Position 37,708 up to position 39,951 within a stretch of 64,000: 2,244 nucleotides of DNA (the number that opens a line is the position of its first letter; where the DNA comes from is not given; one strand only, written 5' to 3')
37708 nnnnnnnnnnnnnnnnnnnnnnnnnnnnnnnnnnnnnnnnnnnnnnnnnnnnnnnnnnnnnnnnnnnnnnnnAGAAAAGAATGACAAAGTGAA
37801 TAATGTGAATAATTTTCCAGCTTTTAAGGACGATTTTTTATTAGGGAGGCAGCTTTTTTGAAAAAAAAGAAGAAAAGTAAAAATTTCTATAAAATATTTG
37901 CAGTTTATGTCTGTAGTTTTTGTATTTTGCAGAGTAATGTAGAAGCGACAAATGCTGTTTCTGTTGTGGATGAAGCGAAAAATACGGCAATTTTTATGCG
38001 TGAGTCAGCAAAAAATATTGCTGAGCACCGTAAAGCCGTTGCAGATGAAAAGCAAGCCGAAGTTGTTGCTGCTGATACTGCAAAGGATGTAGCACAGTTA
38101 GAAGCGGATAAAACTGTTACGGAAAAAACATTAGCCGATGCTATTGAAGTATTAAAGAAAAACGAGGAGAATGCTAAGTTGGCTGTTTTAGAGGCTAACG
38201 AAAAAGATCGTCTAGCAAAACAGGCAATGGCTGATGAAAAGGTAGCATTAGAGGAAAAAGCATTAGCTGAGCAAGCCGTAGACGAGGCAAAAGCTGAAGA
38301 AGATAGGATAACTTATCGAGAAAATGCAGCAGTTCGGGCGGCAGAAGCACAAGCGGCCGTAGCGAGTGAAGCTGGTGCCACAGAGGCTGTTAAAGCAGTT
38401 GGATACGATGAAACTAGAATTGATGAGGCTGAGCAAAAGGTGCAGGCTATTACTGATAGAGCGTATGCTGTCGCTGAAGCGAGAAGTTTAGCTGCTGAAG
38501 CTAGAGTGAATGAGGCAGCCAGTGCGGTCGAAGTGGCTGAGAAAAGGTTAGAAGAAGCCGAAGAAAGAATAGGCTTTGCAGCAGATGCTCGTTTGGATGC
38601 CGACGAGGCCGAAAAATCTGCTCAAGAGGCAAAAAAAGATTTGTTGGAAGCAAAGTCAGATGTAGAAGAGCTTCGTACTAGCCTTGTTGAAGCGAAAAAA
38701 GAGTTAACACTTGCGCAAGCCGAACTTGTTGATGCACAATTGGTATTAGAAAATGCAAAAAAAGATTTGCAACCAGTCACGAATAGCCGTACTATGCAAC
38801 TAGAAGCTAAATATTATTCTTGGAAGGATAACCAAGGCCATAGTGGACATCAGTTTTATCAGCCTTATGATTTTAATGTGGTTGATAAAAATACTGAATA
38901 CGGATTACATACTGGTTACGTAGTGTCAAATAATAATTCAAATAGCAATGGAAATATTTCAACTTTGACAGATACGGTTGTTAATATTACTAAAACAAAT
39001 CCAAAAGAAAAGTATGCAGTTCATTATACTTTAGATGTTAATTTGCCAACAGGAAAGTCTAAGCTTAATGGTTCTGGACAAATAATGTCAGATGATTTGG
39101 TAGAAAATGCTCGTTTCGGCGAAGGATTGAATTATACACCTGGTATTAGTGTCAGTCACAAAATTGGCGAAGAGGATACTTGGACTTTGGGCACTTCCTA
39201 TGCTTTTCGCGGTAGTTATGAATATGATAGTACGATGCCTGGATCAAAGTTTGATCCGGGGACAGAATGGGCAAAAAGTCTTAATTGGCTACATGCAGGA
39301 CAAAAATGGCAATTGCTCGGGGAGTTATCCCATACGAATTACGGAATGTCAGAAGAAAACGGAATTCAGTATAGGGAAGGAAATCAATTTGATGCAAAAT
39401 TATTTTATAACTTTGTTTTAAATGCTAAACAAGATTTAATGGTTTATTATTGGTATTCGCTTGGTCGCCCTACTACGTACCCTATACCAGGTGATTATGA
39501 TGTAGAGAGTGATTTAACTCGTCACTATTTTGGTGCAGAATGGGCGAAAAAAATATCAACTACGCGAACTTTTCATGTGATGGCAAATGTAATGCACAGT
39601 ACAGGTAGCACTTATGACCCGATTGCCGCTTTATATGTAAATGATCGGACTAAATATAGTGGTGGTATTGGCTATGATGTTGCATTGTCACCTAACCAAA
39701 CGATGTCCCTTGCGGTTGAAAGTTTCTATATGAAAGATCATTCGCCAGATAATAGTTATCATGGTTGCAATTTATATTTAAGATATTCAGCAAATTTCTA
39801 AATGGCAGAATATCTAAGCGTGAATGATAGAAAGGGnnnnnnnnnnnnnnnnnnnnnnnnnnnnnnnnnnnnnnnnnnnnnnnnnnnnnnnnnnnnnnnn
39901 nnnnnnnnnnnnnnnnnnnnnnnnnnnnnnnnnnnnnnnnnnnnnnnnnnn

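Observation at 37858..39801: Coiled-coil stalk plus beta-barrel-like protein embedded in the pel locus: candidate new outer-membrane Pel exporter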

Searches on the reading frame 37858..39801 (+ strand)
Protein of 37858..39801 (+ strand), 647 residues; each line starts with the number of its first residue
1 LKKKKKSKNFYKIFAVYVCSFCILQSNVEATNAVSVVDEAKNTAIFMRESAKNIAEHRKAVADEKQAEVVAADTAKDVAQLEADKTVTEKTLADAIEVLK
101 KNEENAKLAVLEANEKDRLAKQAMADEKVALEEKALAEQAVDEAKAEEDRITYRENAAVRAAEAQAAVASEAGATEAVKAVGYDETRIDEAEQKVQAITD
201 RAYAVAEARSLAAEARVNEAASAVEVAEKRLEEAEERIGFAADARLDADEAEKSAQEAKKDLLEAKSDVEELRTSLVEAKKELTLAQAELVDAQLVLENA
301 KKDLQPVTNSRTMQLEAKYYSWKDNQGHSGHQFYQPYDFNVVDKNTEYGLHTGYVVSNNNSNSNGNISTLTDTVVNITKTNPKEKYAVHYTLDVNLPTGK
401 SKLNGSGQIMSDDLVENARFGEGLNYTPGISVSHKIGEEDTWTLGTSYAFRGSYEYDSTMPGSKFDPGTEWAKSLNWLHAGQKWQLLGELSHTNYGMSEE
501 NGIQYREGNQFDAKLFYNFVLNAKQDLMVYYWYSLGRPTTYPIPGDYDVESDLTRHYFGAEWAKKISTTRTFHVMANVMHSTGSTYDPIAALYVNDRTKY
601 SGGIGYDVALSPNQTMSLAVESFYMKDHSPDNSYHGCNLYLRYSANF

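Call 3: search_protein_families(library=pfam, proteins=[window:37858-39801:+], max_evalue=0.01)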
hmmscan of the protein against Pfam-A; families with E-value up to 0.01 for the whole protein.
window:37858-39801:+ (647 aa): 0 families

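Call 4: search_protein_families(library=ncbifam, proteins=[window:37858-39801:+], max_evalue=0.01)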
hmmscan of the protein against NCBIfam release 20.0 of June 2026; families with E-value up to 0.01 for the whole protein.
window:37858-39801:+ (647 aa): 0 families

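Call 5: find_homologous_proteins(query=window:37858-39798:+)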
Query window:37858-39798:+ (647 aa): 12 proteins with E <= 0.001 among 8000 candidates.
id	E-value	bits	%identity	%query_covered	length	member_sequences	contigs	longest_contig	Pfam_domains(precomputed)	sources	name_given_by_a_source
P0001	0.0e+0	1425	100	100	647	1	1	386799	-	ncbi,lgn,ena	-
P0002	0.0e+0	1181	83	100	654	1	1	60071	-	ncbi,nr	ncbi:MAG: hypothetical protein K0Q53_8 [Massilibacillus sp.]|nr:hypothetical protein [Massilibacillu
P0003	1.3e-182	627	52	72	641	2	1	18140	-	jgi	jgi:hypothetical protein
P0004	9.5e-148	511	42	98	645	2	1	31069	-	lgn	-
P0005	2.4e-128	447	38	97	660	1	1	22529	-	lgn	-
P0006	2.4e-128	447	39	98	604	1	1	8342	-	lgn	-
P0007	7.1e-117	409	44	61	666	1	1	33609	-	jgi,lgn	jgi:hypothetical protein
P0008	6.2e-113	396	39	68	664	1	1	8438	-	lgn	-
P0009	1.2e-94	336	37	71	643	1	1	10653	-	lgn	-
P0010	4.9e-60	222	30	100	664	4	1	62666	-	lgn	-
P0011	7.6e-41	158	25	97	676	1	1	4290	-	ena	-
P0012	3.0e-17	80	24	49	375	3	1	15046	PF13557.13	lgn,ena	-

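Call 6: search_solved_structures(query=window:37858-39798:+, max_evalue=1)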
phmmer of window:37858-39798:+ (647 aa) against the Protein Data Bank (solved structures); distinct sequences matched with E-value up to 1: 1.
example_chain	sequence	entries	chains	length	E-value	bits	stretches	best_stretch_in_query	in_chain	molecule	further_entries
7bjs_C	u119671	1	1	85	0.71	11.5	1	194-261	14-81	SD21996p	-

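Call 11: search_protein_families(library=pfam, alignment_id=A1, max_evalue=1)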
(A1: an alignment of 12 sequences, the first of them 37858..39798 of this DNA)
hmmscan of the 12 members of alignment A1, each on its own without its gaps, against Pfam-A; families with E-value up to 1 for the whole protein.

A. member 1, window:37858-39798:+ (647 aa): 2 families
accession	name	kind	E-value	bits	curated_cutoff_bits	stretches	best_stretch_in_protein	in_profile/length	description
PF05810.19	NinF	-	0.074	13.4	27.5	1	11-25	9-23/25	NinF protein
PF10932.13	DUF2783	-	0.19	11.9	25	1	274-297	15-38/59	Protein of unknown function (DUF2783)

B. families by the number of members that match (of 12 scanned): 18 families
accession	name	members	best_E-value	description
PF05810.19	NinF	2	0.074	NinF protein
PF13557.12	Phenol_MetA_deg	1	9.2e-07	Putative MetA-pathway of phenol degradation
PF22175.2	Ogg-HhH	1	0.0042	8-oxoguanine DNA glycosylase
PF09070.16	PFU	1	0.015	PFU (PLAA family ubiquitin binding)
PF24627.1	PUMA_CC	1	0.019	PUMA coiled-coil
PF13874.11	Nup54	1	0.032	Nucleoporin complex subunit 54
PF25380.1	PH_25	1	0.055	Fungal PH-like domain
PF11236.13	DUF3037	1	0.067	Protein of unknown function (DUF3037)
PF21117.3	MRB1590_C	1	0.069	MRB1590 C-terminal domain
PF11407.14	RestrictionMunI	1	0.08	Type II restriction enzyme MunI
PF06009.19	Laminin_II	1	0.13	Laminin Domain II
PF24839.1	DUF7718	1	0.18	Domain of unknown function (DUF7718)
PF10932.13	DUF2783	1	0.19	Protein of unknown function (DUF2783)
PF02050.21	FliJ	1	0.27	Flagellar FliJ protein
PF12795.12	MscS_porin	1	0.32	Mechanosensitive ion channel porin domain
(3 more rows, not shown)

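Call 12: find_encoding_contigs(protein=P0004, flank=10000, max_places=2)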
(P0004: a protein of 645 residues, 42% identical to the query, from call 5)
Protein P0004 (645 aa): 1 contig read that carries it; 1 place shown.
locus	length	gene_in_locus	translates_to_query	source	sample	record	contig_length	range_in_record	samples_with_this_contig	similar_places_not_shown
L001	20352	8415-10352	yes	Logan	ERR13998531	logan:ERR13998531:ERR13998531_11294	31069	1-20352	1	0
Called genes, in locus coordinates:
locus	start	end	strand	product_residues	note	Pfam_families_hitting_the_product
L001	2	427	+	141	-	?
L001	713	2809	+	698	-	PF01073:3Beta_HSD (weak), PF01370:Epimerase, PF16363:GDP_Man_Dehyd (weak)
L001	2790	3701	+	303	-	-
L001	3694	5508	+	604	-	PF09960:DUF2194, PF10096:DUF2334 (weak)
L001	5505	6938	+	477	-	PF11997:DUF3492, PF13439:Glyco_transf_4, PF00534:Glycos_transf_1, PF13692:Glyco_trans_1_4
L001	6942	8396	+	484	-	PF16933:PelG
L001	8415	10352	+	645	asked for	-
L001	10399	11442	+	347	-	PF03537:Glyco_hydro_114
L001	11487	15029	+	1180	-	PF08448:PAS_4 (faint), PF08447:PAS_3 (faint), PF13426:PAS_9 (faint), PF00990:GGDEF, PF00563:EAL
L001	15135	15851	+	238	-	PF00899:ThiF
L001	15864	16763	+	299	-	PF00294:PfkB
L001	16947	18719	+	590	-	PF08447:PAS_3, PF13426:PAS_9, PF00990:GGDEF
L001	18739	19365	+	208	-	PF12801:Fer4_5, PF00037:Fer4 (faint), PF14697:Fer4_21 (faint), PF12837:Fer4_6 (faint), PF13237:Fer4_10, PF12838:Fer4_7, PF13187:Fer4_9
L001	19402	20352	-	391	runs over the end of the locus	PF07969:Amidohydro_3, PF01979:Amidohydro_1, PF07969:Amidohydro_3 (weak)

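Call 13: find_encoding_contigs(protein=P0010, flank=10000, max_places=2)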
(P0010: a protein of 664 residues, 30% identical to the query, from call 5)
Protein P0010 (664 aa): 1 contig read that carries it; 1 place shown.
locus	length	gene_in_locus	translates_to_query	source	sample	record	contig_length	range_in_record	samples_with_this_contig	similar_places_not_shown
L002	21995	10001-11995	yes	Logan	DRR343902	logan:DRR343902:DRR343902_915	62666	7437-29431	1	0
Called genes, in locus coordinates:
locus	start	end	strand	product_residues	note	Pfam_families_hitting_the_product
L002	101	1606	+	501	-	PF00370:FGGY_N, PF02782:FGGY_C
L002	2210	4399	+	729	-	PF01073:3Beta_HSD, PF01370:Epimerase, PF02719:Polysacc_synt_2 (weak), PF16363:GDP_Man_Dehyd, PF07993:NAD_binding_4 (weak), PF01590:GAF, PF13492:GAF_3 (weak)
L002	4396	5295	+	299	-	-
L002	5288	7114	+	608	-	PF09960:DUF2194, PF10096:DUF2334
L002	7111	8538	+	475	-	PF11997:DUF3492, PF13439:Glyco_transf_4, PF00534:Glycos_transf_1, PF13692:Glyco_trans_1_4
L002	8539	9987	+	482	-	PF16933:PelG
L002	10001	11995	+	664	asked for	-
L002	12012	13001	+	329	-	PF03537:Glyco_hydro_114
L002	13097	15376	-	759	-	PF02597:ThiS (faint), PF06723:MreB_Mbl, PF11104:PilM_2 (weak), PF14450:FtsA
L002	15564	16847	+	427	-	PF02734:Dak2, PF21645:FakA-like_M, PF13684:FakA-like_C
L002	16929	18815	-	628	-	PF02277:DBI_PRT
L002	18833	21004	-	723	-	PF09371:Tex_N, PF22706:Tex_central_region, PF16921:Tex_YqgF, PF14639:YqgF (weak), PF14635:HHH_7, PF12836:HHH_3, PF17674:HHH_9, PF00575:S1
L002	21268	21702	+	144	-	PF01475:FUR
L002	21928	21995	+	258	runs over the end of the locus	PF00753:Lactamase_B, PF23023:Anti-Pycsar_Apyc1, PF16661:Lactamase_B_6 (weak), PF12706:Lactamase_B_2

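Call 14: find_encoding_contigs(protein=P0012, flank=10000, max_places=2)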
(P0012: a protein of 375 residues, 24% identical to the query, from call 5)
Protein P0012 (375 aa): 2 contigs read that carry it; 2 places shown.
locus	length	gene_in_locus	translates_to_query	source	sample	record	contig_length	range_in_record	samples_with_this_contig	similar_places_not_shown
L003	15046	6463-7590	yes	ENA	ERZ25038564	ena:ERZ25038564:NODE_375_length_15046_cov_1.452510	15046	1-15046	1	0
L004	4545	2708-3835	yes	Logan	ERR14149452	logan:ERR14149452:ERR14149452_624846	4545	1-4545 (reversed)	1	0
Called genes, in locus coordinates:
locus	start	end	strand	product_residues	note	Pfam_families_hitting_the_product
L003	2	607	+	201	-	?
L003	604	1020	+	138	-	PF18932:DUF5681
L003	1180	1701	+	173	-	-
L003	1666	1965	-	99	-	-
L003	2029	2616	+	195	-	-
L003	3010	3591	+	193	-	PF11149:DUF2924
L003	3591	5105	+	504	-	PF00239:Resolvase, PF07508:Recombinase (faint)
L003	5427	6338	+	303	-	PF03472:Autoind_bind (weak), PF00196:GerE, PF08281:Sigma70_r4_2 (faint), PF00196:GerE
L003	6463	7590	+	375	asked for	PF13557:Phenol_MetA_deg (faint)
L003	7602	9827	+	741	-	-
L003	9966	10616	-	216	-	-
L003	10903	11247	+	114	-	-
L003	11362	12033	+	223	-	-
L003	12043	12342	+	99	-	PF00403:HMA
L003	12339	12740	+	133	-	-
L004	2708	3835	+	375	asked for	PF13557:Phenol_MetA_deg (faint)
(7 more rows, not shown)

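Call 16: find_encoding_contigs(protein=P0007, flank=10000, max_places=2)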
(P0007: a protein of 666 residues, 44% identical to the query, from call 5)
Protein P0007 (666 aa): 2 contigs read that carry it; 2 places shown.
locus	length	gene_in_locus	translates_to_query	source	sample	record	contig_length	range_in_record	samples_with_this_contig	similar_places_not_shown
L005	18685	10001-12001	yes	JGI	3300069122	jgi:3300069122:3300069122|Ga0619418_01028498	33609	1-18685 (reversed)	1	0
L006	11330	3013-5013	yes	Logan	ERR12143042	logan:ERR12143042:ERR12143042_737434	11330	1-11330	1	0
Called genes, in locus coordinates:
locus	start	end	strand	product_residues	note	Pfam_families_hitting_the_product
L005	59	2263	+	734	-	PF01073:3Beta_HSD, PF01370:Epimerase, PF02719:Polysacc_synt_2, PF04321:RmlD_sub_bind, PF16363:GDP_Man_Dehyd, PF07993:NAD_binding_4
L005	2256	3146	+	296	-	-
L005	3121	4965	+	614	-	PF09960:DUF2194, PF10096:DUF2334 (weak)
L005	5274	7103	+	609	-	PF09960:DUF2194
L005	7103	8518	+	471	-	PF11997:DUF3492, PF13439:Glyco_transf_4, PF13579:Glyco_trans_4_4 (weak), PF00534:Glycos_transf_1, PF13692:Glyco_trans_1_4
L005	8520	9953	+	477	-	PF16933:PelG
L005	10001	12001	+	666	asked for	-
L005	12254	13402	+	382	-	PF01743:PolyA_pol, PF12627:PolyA_pol_RNAbd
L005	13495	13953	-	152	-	PF04284:DUF441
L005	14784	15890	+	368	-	PF01075:Glyco_transf_9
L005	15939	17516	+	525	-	PF01293:PEPCK_ATP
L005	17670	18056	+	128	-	-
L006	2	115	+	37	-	?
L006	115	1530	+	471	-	PF11997:DUF3492, PF13439:Glyco_transf_4, PF13579:Glyco_trans_4_4 (weak), PF00534:Glycos_transf_1, PF13692:Glyco_trans_1_4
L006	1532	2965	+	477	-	PF16933:PelG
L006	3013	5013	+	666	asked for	-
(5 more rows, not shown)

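Call 17: find_encoding_contigs(protein=P0003, flank=10000, max_places=2)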
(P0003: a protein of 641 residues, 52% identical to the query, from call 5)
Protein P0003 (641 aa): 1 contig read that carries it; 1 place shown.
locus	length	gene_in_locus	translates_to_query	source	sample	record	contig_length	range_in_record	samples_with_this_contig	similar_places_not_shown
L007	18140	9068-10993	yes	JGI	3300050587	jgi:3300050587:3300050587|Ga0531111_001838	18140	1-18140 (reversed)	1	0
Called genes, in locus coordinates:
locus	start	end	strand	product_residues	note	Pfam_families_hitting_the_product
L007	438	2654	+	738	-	PF01073:3Beta_HSD, PF01370:Epimerase, PF02719:Polysacc_synt_2, PF04321:RmlD_sub_bind, PF16363:GDP_Man_Dehyd, PF07993:NAD_binding_4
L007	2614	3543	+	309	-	-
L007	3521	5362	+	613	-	PF09960:DUF2194, PF10096:DUF2334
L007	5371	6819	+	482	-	PF11997:DUF3492, PF13439:Glyco_transf_4, PF00534:Glycos_transf_1, PF13692:Glyco_trans_1_4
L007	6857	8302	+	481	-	PF16933:PelG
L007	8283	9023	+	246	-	-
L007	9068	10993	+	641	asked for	-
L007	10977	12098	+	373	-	PF03537:Glyco_hydro_114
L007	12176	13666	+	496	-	PF00474:SSF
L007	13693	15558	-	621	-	PF06506:PrpR_N, PF13426:PAS_9 (faint), PF00989:PAS (faint), PF00158:Sigma54_activat, PF14532:Sigma54_activ_2, PF07728:AAA_5 (weak), PF25601:AAA_lid_14, PF02954:HTH_8, +3 more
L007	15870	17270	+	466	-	PF00939:Na_sulph_symp, PF03600:CitMHS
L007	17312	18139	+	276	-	?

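Call 18: find_encoding_contigs(protein=P0011, flank=10000, max_places=2)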
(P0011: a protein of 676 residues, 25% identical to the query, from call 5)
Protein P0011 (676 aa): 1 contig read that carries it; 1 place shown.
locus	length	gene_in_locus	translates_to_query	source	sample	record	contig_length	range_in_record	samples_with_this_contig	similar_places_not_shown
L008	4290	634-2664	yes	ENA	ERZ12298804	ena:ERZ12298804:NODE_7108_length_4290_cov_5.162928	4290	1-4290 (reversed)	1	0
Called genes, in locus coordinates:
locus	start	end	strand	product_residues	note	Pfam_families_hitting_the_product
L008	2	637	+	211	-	?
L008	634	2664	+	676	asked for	-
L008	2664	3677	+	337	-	PF03537:Glyco_hydro_114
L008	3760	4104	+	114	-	PF01627:Hpt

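Call 19: predict_structure(alignment_id=A1)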
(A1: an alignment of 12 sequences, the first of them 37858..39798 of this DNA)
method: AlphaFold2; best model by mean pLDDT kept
length: 647 residues; sequences in the alignment: 12
mean_pLDDT: 84.2   pTM: 0.62
mean pLDDT of the five models: 84.2, 81.5, 79.3, 79.2, 78.4
residues with pLDDT >= 90: 300; 70-90: 269; 50-70: 48; < 50: 30
segments of 3 or more residues with pLDDT < 50: 1-30
pLDDT, mean of each block of 10 residues (from residue 1): 45 40 30 80 88 90 94 95 94 93 92 90 83 83 81 79 78 72 64 75 78 80 82 84 88 91 93 94 95 94 82 94 91 93 93 88 75 91 88 82 58 79 85 92 95 75 81 94 94 89 84 95 94 90 68 92 94 95 78 84 95 93 90 93 92
secondary structure, 60 per line:
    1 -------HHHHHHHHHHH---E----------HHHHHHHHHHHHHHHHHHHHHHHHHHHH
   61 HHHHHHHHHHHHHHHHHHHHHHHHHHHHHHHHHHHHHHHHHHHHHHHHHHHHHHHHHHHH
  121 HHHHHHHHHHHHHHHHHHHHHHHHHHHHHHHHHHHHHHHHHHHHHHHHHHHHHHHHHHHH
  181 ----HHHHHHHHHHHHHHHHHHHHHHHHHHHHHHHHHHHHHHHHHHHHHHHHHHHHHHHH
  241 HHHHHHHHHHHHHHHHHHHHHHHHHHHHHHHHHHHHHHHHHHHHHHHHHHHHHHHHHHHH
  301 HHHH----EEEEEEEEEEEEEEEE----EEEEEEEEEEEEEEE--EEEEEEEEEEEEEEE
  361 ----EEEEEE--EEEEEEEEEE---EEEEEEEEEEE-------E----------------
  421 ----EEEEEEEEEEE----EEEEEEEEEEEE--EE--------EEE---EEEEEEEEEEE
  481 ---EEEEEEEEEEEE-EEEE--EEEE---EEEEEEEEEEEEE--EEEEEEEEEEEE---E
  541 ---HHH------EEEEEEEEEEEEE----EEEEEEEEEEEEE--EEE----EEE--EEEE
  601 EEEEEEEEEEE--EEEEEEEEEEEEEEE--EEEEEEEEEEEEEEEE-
elements in order: H8-18 H33-180 H185-304 E309-324 E329-343 E346-360 E365-370 E373-382 E386-396 E425-435 E440-451 E464-466 E470-480 E484-495 E497-500 E503-506 E510-522 E525-536 E553-565 E570-582 E585-587 E592-594 E597-611 E614-628 E631-646

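Call 22: fold_search(model_id=the predicted structure, library=pdb)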
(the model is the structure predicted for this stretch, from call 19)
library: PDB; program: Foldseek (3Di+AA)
matches with E <= 10: 1348; with E <= 0.001: 378
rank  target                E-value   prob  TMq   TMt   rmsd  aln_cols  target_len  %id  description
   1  9b8a                  1.5e-12  1.00  0.32  0.37  42.3       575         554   12  Cryo-EM structure of E. coli cellulose synthase subunit C (released 2025-02-19)
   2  9b8h_A                6.3e-12  1.00  0.32  0.35  32.9       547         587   12  Cryo-EM structure of E. coli cellulose synthase subunit C with cellotetraose (released 2025-02-19)
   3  6tzk                  2.0e-11  1.00  0.31  0.42   8.3       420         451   11  Bacterial cellulose synthase outermembrane channel BcsC with terminal TPR repeat (released 2019-10-23)
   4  9h80_M                1.6e-10  1.00  0.32  0.48   8.2       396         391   13  Structure of the outer membrane exopolysaccharide transporter PelBC (released 2025-06-11)
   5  3bs0_A                1.8e-10  1.00  0.25  0.36  16.5       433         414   11  Crystal structure of the P. putida toluene transporter TodX (released 2008-06-10)
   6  8jto                  4.6e-10  1.00  0.27  0.46  10.1       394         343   10  Outer membrane porin of Burkholderia pseudomallei (BpsOmp38) in complex with ceftazidime (released 2024-06-26)
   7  2fgq                  5.4e-10  1.00  0.29  0.52   8.7       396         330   13  High resolution X-ray structure of Omp32 in complex with malate (released 2006-01-31)
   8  3pf1_A                1.4e-09  1.00  0.23  0.31  16.0       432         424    9  E. coli FadL Asp348Ala mutant (released 2011-05-25)
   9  5mdq_A                1.8e-09  1.00  0.28  0.45  11.0       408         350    7  Crystal structure of outer membrane expressed Chitoporin VhChip from Vibrio harveyi (released 2017-12-20)
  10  6z34                  1.9e-09  1.00  0.28  0.44  15.7       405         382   12  CymD monoaromatic hydrocarbon channel (released 2020-11-04)
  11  2wvp                  2.4e-09  1.00  0.28  0.58  11.3       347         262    9  Synthetically modified OmpG (released 2010-07-14)
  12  3pgr                  2.8e-09  1.00  0.28  0.44   8.7       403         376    9  Asp348Arg mutant of EcFadL (released 2011-05-25)
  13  9a32_MODEL_1_A        2.9e-09  1.00  0.28  0.43  13.3       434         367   11  Model of E. coli OmpC by in-cell photo-crosslinking MS and deep learning (released 2023-02-24)
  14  4frt_B                3.5e-09  1.00  0.29  0.45  10.0       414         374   10  Crystal Structure of Pseudomonas aeruginosa OccK7 (OpdD) (released 2013-07-24)
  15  1uyn                  3.6e-09  1.00  0.20  0.37  21.5       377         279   10  Translocator domain of autotransporter NalP from Neisseria meningitidis (released 2004-03-18)
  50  5o65_C                2.2e-08  1.00  0.25  0.49   9.6       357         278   11  Crystal Structure of the Pseudomonas functional amyloid secretion protein FapF (released 2017-08-23)
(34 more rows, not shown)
